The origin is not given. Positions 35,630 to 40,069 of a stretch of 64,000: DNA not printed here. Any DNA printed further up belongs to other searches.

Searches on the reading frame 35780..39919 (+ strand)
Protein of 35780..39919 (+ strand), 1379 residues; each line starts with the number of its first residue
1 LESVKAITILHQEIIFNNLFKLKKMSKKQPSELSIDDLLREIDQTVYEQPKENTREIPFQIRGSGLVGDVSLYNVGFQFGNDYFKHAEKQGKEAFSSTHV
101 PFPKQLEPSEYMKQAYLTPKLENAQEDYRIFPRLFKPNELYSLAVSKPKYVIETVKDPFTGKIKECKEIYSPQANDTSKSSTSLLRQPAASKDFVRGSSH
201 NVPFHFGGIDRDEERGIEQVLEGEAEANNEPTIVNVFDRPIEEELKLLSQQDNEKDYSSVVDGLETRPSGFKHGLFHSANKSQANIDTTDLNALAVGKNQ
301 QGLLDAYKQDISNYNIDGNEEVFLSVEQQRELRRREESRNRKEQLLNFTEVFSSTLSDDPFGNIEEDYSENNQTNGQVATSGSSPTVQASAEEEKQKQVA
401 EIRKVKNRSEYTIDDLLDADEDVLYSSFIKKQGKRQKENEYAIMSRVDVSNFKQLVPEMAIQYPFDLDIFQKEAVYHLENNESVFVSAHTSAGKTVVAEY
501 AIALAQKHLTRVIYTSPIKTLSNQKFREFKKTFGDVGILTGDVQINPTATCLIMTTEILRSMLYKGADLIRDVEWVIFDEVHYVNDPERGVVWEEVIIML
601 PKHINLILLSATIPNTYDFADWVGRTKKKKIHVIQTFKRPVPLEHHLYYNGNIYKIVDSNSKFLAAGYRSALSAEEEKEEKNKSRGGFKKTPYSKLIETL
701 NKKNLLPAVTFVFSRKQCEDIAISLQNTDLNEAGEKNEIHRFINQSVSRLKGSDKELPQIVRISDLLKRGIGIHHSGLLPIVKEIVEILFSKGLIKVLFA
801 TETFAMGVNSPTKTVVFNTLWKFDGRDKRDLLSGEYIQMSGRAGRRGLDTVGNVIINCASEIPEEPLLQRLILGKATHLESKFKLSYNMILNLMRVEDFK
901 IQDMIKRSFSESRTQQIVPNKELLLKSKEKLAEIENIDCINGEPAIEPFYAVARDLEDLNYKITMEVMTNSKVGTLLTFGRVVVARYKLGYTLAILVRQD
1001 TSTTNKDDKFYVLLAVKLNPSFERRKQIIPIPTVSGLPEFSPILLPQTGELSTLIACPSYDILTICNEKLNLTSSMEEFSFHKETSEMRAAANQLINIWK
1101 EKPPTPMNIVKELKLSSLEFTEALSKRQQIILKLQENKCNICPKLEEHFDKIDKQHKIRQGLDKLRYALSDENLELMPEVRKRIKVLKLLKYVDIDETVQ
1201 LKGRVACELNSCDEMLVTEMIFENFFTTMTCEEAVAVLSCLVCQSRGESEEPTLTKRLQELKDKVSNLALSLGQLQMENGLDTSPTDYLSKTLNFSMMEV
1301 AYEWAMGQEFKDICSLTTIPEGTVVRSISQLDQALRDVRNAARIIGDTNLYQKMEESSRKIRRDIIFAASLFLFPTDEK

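Call 54: search_protein_families(library=pfam, proteins=[window:35780-39919:+], max_evalue=0.001)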
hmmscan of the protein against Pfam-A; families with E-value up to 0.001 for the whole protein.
window:35780-39919:+ (1379 aa): 7 families
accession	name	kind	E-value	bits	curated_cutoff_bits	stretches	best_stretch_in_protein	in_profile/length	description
PF08148.17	DSHCT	-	2.1e-54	184.4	22.7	1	1196-1368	1-172/172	DSHCT (NUC185) domain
PF00270.35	DEAD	-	5.7e-26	91.7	26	1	470-616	3-163/167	DEAD/DEAH box helicase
PF17911.6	Ski2_N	-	4.1e-19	69.1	23.1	1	138-284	14-131/134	Ski2 N-terminal region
PF13234.12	MTR4_beta-barrel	-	3.9e-18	66.9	26.4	1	976-1171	8-203/203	Mtr4-like, beta-barrel domain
PF22527.2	DEXQc_Suv3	-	4.1e-07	30.1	27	1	489-600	21-121/154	DEXQ-box helicase domain of Suv3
PF00271.37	Helicase_C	-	1.3e-06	29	23.5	1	769-847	40-110/110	Helicase conserved C-terminal domain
PF21408.2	MTR4-like_stalk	-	5.4e-05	23.8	24.2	1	903-963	2-59/64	Exosome RNA helicase MTR4-like, stalk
